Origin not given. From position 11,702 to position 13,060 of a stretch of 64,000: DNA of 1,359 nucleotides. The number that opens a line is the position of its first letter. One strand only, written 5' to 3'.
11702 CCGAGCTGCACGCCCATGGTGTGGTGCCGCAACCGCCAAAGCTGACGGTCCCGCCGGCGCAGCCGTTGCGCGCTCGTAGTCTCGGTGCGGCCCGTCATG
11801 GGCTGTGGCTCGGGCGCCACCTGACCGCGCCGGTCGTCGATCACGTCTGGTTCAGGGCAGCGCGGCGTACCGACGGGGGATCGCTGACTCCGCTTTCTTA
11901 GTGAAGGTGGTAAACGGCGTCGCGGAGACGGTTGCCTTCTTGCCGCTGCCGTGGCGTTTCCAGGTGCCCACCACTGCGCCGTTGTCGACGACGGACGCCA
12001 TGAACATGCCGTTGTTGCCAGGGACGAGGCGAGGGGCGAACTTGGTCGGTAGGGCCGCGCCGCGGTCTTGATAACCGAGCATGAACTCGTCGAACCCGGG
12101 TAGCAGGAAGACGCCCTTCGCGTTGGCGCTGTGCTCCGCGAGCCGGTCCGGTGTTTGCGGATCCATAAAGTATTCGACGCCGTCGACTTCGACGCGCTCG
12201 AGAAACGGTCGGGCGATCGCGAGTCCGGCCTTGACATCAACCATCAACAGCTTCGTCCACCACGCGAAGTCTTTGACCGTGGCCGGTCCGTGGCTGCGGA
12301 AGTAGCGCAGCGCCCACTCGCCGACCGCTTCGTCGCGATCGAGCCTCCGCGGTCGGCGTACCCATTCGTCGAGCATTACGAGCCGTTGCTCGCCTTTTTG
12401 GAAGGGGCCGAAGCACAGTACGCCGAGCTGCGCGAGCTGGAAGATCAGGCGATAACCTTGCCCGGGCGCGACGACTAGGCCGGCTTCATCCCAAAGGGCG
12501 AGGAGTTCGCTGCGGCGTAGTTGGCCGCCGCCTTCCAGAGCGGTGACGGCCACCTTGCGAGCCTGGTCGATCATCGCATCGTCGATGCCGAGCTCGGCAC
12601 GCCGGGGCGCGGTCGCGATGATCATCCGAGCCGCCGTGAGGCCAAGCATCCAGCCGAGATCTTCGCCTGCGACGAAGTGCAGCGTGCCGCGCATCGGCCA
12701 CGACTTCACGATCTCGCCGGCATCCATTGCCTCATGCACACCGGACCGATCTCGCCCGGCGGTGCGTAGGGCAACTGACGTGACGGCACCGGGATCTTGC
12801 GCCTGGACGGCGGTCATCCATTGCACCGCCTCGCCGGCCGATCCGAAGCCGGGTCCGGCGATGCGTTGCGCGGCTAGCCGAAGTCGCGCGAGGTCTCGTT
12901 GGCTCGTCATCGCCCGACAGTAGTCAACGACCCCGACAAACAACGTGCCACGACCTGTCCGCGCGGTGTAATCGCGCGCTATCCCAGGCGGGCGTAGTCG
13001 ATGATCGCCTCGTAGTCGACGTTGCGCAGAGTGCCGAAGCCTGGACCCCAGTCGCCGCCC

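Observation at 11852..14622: aidB-like and AlkZ/YcaQ-like genes form an apparent two-gene DNA alkylation / crosslink-repair operon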

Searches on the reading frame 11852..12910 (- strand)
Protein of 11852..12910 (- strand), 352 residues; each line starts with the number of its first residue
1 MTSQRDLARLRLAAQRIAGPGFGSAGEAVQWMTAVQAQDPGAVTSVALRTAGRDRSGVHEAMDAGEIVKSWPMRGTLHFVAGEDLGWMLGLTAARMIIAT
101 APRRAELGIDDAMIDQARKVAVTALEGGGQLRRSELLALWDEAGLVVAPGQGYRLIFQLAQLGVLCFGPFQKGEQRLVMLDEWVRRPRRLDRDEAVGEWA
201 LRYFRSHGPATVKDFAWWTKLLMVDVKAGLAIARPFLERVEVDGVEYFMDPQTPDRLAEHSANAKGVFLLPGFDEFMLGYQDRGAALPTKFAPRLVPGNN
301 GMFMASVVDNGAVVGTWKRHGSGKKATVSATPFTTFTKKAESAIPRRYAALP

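Call 6: search_protein_families(library=pfam, proteins=[window:11852-12910:-])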
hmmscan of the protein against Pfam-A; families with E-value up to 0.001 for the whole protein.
window:11852-12910:- (352 aa): 1 family
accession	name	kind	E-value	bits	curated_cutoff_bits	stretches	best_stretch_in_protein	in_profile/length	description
PF06224.18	AlkZ-like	-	2.2e-54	185.8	25.9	1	29-346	1-321/329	DNA glycosylase AlkZ-like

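Call 7: search_protein_families(library=ncbifam, proteins=[window:11852-12910:-])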
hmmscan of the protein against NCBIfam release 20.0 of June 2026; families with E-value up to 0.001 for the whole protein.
window:11852-12910:- (352 aa): 0 families

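Call 8: search_solved_structures(query=window:11852-12910:-, max_evalue=1, show_alignments=4)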
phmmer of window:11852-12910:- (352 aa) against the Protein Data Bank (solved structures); distinct sequences matched with E-value up to 1: 2.
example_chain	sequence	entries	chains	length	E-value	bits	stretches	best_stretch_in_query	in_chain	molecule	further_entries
5uuj_A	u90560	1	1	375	2e-17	66.3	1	21-319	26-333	AlkZ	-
1wgo_A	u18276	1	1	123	0.98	11.4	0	249-305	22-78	VPS10 domain-containing receptor SorCS2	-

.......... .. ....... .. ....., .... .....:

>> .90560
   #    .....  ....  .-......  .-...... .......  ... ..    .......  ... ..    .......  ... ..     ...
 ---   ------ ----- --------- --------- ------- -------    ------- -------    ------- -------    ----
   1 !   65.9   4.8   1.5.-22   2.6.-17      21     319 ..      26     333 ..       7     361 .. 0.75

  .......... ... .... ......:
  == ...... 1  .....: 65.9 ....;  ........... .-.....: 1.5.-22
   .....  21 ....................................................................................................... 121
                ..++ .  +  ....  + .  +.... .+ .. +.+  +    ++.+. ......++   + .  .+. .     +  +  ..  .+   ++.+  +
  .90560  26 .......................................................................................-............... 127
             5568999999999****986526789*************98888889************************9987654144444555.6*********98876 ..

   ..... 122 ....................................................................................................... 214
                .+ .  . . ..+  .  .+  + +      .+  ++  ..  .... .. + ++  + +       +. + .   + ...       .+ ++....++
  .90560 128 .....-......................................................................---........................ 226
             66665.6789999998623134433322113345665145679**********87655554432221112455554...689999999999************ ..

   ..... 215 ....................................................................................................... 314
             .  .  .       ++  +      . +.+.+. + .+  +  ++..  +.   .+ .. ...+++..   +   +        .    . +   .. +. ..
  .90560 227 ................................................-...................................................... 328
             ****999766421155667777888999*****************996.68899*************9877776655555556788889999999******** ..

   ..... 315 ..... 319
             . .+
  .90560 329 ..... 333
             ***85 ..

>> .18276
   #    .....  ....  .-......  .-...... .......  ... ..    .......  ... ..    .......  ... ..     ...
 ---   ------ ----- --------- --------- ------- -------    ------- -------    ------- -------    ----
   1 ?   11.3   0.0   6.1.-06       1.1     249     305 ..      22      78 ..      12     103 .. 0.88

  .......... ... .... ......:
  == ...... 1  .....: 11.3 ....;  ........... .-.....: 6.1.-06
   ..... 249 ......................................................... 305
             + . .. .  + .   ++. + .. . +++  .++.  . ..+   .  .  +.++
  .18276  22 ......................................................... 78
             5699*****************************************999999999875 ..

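Call 10: find_homologous_proteins(query=window:11852-12910:-)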
Query window:11852-12910:- (352 aa): 5337 proteins with E <= 0.001 among 8000 candidates; the best 120 are listed.
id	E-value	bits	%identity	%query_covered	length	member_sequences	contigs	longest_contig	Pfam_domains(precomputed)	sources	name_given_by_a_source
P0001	3.0e-212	722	100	91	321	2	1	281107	PF06224.19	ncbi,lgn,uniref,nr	ncbi:winged helix DNA-binding protein [Antricoccus suffuscus]|uniref:Winged helix DNA-binding protei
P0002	1.5e-204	697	88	100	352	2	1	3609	PF06224.19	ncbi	-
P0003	3.6e-200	682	86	100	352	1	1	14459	PF06224.19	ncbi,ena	-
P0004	2.9e-169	581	73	100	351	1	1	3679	PF06224.19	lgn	-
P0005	2.1e-148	512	66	100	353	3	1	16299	PF06224.19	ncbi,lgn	ncbi:MAG TPA: winged helix DNA-binding domain-containing protein [Pseudonocardiaceae bacterium]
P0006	1.2e-146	506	64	100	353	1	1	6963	PF06224.19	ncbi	-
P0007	4.9e-146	504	65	100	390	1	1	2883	PF06224.19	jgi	jgi:hypothetical protein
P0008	1.1e-145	503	64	100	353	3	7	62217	PF06224.19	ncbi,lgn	ncbi:MAG: winged helix DNA-binding domain-containing protein [Pseudonocardiaceae bacterium]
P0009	1.5e-145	503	64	100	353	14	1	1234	PF06224.19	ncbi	-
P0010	2.8e-145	502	64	100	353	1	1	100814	PF06224.19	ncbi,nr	ncbi:MAG: winged helix DNA-binding domain-containing protein [Pseudonocardiaceae bacterium]|nr:winge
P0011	3.9e-145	501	64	99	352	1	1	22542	PF06224.19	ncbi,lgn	ncbi:MAG: winged helix DNA-binding domain-containing protein [Pseudonocardiaceae bacterium]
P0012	1.1e-144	500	63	100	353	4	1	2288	PF06224.19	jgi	jgi:hypothetical protein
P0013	1.5e-144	499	64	100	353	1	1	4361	PF06224.19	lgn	-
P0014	2.3e-144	499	64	100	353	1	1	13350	PF06224.19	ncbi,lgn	ncbi:MAG TPA: winged helix DNA-binding domain-containing protein [Pseudonocardiaceae bacterium]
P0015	8.4e-144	497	63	100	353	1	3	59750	PF06224.19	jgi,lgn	-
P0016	1.5e-143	496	64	100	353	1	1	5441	PF06224.19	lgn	-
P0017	1.7e-143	496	63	100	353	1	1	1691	PF06224.19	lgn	-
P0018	2.2e-143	495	65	100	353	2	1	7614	PF06224.19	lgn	-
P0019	5.2e-143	494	63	100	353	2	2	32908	PF06224.19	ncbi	ncbi:MAG: winged helix DNA-binding domain-containing protein [Pseudonocardiaceae bacterium]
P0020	8.3e-143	494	63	100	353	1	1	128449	PF06224.19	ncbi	-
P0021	1.2e-142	493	65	100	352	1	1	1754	PF06224.19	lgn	-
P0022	3.2e-142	492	63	100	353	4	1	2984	PF06224.19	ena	-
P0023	9.8e-142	490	62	100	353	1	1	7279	PF06224.19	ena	-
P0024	1.7e-141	489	62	100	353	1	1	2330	PF06224.19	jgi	jgi:hypothetical protein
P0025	1.8e-141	489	62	100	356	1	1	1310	PF06224.19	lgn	-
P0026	2.6e-141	489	63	100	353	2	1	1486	PF06224.19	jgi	jgi:hypothetical protein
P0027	4.6e-141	488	63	99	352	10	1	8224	PF06224.19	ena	-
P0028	6.3e-141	487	61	100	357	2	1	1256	PF06224.19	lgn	-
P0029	8.1e-141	487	65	96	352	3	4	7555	PF06224.19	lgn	-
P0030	1.0e-140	487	62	100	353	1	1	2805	PF06224.19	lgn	-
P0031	1.1e-140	487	65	99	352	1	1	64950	PF06224.19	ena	-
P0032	1.4e-140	486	64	100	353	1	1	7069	PF06224.19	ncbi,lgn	-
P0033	2.1e-140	486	62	100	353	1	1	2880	PF06224.19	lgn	-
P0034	6.5e-140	484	62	100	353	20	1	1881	PF06224.19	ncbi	-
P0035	1.1e-139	483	62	100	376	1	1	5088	PF06224.19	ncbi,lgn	-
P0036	2.2e-139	482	61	100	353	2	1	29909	PF06224.19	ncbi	-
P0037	2.6e-139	482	62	100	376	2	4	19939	PF06224.19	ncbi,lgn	-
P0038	4.5e-139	481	63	100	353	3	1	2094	PF06224.19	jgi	jgi:hypothetical protein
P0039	1.7e-138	479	62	100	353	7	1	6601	PF06224.19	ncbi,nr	ncbi:MAG: hypothetical protein QOC73_845 [Actinomycetota bacterium]|nr:hypothetical protein [Actinom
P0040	3.2e-138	478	62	100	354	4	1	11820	PF06224.19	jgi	jgi:hypothetical protein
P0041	5.5e-138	478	62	100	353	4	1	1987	PF06224.19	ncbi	-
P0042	1.1e-137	477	65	99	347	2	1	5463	PF06224.19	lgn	-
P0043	2.8e-137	475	61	100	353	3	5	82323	PF06224.19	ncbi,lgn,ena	-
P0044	3.1e-137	475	63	100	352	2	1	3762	PF06224.19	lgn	-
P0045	5.2e-137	474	61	100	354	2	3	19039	PF06224.19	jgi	jgi:hypothetical protein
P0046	6.8e-137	474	62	99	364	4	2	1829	PF06224.19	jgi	jgi:hypothetical protein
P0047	2.1e-135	469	62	100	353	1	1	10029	PF06224.19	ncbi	-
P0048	6.1e-135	468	63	100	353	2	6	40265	PF06224.19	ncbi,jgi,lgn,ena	-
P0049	1.1e-134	467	61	100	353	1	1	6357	PF06224.19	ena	-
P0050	1.2e-134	467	60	100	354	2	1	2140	PF06224.19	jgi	jgi:hypothetical protein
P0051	1.7e-134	466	60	100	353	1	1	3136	PF06224.19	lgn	-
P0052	3.6e-134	465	62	100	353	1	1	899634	PF06224.19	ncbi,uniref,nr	ncbi:winged helix DNA-binding domain-containing protein [Planomonospora sp. ID67723]|uniref:winged h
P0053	4.7e-134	465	61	99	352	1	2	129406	PF06224.19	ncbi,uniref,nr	ncbi:winged helix DNA-binding domain-containing protein [Tomitella biformata]|uniref:winged helix DN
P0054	2.4e-133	462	61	100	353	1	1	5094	PF06224.19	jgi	jgi:hypothetical protein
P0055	2.5e-133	462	60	100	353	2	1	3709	PF06224.19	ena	-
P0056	4.3e-133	462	61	100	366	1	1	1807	PF06224.19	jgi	jgi:hypothetical protein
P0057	4.4e-133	462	61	100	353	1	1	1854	PF06224.19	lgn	-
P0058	8.0e-133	461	59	100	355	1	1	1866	PF06224.19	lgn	-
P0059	8.2e-133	461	61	100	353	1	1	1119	PF06224.19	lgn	-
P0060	8.5e-133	461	61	100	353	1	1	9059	PF06224.19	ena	-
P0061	9.1e-133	461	61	100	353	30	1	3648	PF06224.19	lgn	-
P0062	1.0e-132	460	60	100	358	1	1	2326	PF06224.19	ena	-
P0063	1.1e-132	460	61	100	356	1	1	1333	PF06224.19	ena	-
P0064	1.6e-132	460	61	99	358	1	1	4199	PF06224.19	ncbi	-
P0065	2.3e-132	459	61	100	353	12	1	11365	PF06224.19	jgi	jgi:hypothetical protein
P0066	2.6e-132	459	62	99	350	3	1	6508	PF06224.19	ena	-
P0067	3.6e-132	459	61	100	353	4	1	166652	PF06224.19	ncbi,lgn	ncbi:winged helix DNA-binding domain-containing protein [Micromonospora sp. NPDC004704]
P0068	6.2e-132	458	61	99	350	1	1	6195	PF06224.19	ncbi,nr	ncbi:MAG TPA: winged helix DNA-binding domain-containing protein [Cryptosporangiaceae bacterium]|nr:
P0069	2.2e-131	456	61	95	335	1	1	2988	PF06224.19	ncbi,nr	ncbi:MAG: hypothetical protein QOG80_3189, partial [Pseudonocardiales bacterium]|nr:hypothetical pro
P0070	2.2e-131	456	62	99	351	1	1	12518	PF06224.19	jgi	jgi:hypothetical protein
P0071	2.5e-131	456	61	99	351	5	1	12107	PF06224.19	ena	-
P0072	2.8e-131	456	60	98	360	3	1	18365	PF06224.19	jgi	jgi:hypothetical protein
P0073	3.5e-131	455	60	100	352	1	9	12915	PF06224.19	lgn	-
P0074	4.1e-131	455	61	100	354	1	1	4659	PF06224.19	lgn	-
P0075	4.2e-131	455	58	100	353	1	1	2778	PF06224.19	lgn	-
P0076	5.9e-131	455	69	83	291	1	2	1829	PF06224.19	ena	-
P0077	6.1e-131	455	58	100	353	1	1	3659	PF06224.19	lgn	-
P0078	6.2e-131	454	59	100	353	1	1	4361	PF06224.19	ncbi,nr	ncbi:MAG TPA: winged helix DNA-binding domain-containing protein [Acidimicrobiales bacterium]|nr:win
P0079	8.7e-131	454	60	100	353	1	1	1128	PF06224.19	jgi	jgi:hypothetical protein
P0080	8.9e-131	454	61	99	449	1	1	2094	PF06224.19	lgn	-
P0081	1.1e-130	454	59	100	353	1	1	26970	PF06224.19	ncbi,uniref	ncbi:winged helix DNA-binding domain-containing protein [Micromonospora sp. NPDC049523]|uniref:winge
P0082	1.3e-130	453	62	98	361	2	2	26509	PF06224.19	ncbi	ncbi:MAG: winged helix DNA-binding domain-containing protein [Georgenia sp.]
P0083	1.3e-130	453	59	100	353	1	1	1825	PF06224.19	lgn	-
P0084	1.4e-130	453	59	99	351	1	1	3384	PF06224.19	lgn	-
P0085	1.4e-130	453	60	100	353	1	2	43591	PF06224.19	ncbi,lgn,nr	ncbi:MAG: winged helix DNA-binding domain-containing protein [Actinomycetota bacterium]|nr:winged he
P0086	1.6e-130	453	60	99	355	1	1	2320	PF06224.19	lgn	-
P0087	2.0e-130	453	61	100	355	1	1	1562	PF06224.19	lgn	-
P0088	2.3e-130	453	60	97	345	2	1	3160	PF06224.19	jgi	jgi:hypothetical protein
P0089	2.4e-130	453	61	99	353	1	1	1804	PF06224.19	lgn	-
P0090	3.1e-130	452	60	100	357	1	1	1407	PF06224.19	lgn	-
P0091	3.5e-130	452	59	100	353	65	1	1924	PF06224.19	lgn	-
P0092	4.1e-130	452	60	99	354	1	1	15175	PF06224.19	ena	-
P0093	4.6e-130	452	61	99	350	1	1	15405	PF06224.19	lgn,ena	-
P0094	4.8e-130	452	60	100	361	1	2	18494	PF06224.19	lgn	-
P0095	6.1e-130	451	58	100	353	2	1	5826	PF06224.19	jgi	-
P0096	7.7e-130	451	60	100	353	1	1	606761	PF06224.19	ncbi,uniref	ncbi:winged helix DNA-binding domain-containing protein [Planosporangium sp. 12N6]|uniref:winged hel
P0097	7.8e-130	451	57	100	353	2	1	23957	PF06224.19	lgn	-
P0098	7.9e-130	451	59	98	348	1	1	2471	PF06224.19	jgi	jgi:hypothetical protein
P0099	8.0e-130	451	60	100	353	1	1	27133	PF06224.19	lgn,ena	-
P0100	9.8e-130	451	60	100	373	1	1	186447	PF06224.19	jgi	jgi:Winged helix DNA-binding domain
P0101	1.1e-129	450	59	100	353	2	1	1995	PF06224.19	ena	-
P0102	1.3e-129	450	62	99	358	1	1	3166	PF06224.19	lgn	-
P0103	1.4e-129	450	59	99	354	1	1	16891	PF06224.19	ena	-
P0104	1.4e-129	450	59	100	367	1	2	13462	PF06224.19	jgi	jgi:hypothetical protein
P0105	1.7e-129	450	59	100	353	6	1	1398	PF06224.19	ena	-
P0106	2.8e-129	449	60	99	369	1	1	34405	PF06224.19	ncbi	-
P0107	2.8e-129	449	59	100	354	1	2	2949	PF06224.19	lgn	-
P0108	2.9e-129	449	58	100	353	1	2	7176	PF06224.19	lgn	-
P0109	3.0e-129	449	60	100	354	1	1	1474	PF06224.19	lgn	-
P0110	3.2e-129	449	59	100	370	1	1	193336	PF06224.19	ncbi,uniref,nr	ncbi:winged helix DNA-binding domain-containing protein [Planosporangium thailandense]|uniref:Winged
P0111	3.8e-129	449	60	99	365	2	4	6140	PF06224.19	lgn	-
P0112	6.4e-129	448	61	100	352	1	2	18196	PF06224.19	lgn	-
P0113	6.6e-129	448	60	100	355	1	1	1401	PF06224.19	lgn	-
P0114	6.6e-129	448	59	99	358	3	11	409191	PF06224.19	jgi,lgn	jgi:hypothetical protein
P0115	7.3e-129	448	59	100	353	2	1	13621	PF06224.19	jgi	jgi:hypothetical protein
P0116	7.3e-129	448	59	100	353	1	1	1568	PF06224.19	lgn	-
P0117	8.2e-129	447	59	97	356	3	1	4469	PF06224.19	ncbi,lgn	-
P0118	8.3e-129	447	58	99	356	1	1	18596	PF06224.19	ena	-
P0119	8.4e-129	447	60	99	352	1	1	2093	PF06224.19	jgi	-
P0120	8.9e-129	447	60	99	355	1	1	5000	PF06224.19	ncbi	ncbi:MAG: winged helix DNA-binding domain-containing protein [Streptosporangiales bacterium]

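Call 14: find_related_loci(query=A1, collection=genome_contigs, flank=8000)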
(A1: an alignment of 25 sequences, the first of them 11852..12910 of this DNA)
Query A1 (352 aa) in genome_contigs; peptide patterns used: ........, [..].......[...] (x = any residue, [..] = any of these).
600 stretches matched a pattern (row limit reached: there are more); 581 encode a relative of the query (tblastn E <= 1e-3); the best 80 are kept; 80 distinct loci.
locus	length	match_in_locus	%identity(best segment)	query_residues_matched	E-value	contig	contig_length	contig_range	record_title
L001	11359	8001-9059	63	1-352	1e-149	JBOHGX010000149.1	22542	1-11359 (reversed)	MAG: Pseudonocardiaceae bacterium isolate SC-B1_metabat2.bin.10 k127_239013, whole genome shotgun sequence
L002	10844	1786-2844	64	1-352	3e-149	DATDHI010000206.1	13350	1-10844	MAG TPA_asm: Pseudonocardiaceae bacterium isolate SMAG_U274 k141_481989, whole genome shotgun sequence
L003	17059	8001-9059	64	1-352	1e-148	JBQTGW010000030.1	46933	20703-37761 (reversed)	MAG: Pseudonocardiales bacterium isolate SAR66 c_000000072881, whole genome shotgun sequence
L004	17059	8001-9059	64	1-352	3e-146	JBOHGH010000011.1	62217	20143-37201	MAG: Pseudonocardiaceae bacterium isolate SD8061_metabat2.bin.9 NODE_55_length_62217_cov_2.754550, whole genome shotgun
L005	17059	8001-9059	61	1-352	4e-144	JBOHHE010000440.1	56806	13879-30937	MAG: Pseudonocardiaceae bacterium isolate M3-B1_metabat2.bin.28 k127_466188, whole genome shotgun sequence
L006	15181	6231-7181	65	6-321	1e-136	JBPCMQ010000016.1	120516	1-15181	MAG: Chloroflexota bacterium isolate TH_ant_mag_108 S1Ck127_10191090_flag_0_multi_12.9990_len_120516, whole genome shotg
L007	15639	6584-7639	60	1-351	3e-135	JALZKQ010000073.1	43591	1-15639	MAG: Actinomycetota bacterium isolate MSU bin11 SD1457-59_k127_1068356, whole genome shotgun sequence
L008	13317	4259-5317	59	1-352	3e-135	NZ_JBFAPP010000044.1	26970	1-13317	Micromonospora sp. NPDC049523 NPDC049523_95_B11.ctg-0044, whole genome shotgun sequence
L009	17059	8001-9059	60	1-352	9e-134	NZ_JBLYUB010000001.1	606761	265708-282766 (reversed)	Planosporangium sp. 12N6 NODE_1_length_606761_cov_27.856380, whole genome shotgun sequence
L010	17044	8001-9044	59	6-352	6e-129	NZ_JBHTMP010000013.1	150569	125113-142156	Micromonospora sonneratiae strain JCM 31037 GCM70027354_51, whole genome shotgun sequence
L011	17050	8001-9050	57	1-351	4e-128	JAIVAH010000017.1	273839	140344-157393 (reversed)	Prescottella equi strain AcN21-7 AcN21-7_ctg0017, whole genome shotgun sequence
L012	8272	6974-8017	59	6-352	7e-130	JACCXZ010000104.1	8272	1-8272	MAG: Nocardioidaceae bacterium isolate MGR_bin191 SD2897-2912_k127_3846556, whole genome shotgun sequence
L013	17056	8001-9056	57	1-351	2e-127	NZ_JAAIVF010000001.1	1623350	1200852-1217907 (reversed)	Speluncibacter jeojiensis strain D2-41 contig1, whole genome shotgun sequence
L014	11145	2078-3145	55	1-352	9e-127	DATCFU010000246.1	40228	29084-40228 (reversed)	MAG TPA_asm: Acidothermaceae bacterium isolate SMAG_U7788 k141_427355, whole genome shotgun sequence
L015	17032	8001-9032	59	1-346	6e-126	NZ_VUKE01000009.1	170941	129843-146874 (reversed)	Georgenia ruanii strain JCM 15130 Scaffold9_1, whole genome shotgun sequence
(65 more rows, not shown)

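Call 17: find_encoding_contigs(protein=P0003, flank=8000, max_places=3)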
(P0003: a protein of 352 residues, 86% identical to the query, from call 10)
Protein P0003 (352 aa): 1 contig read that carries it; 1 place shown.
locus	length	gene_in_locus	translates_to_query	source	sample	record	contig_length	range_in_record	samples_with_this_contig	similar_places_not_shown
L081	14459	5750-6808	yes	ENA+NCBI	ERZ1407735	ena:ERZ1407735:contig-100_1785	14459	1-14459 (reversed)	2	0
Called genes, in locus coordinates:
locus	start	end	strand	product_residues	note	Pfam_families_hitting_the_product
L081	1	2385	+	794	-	?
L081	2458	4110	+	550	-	PF18158:AidB_N, PF02770:Acyl-CoA_dh_M, PF00441:Acyl-CoA_dh_1, PF08028:Acyl-CoA_dh_2 (weak), PF22924:ACOX_C_alpha1 (weak)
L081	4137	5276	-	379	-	PF02771:Acyl-CoA_dh_N, PF02770:Acyl-CoA_dh_M, PF00441:Acyl-CoA_dh_1, PF08028:Acyl-CoA_dh_2, PF22924:ACOX_C_alpha1 (weak)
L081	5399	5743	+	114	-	PF07883:Cupin_2 (weak)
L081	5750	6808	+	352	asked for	PF06224:AlkZ-like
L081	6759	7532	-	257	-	PF00657:Lipase_GDSL, PF13472:Lipase_GDSL_2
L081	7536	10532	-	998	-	PF01751:Toprim, PF01131:Topoisom_bac, PF13368:Toprim_C_rpt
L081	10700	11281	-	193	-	-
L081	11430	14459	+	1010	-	?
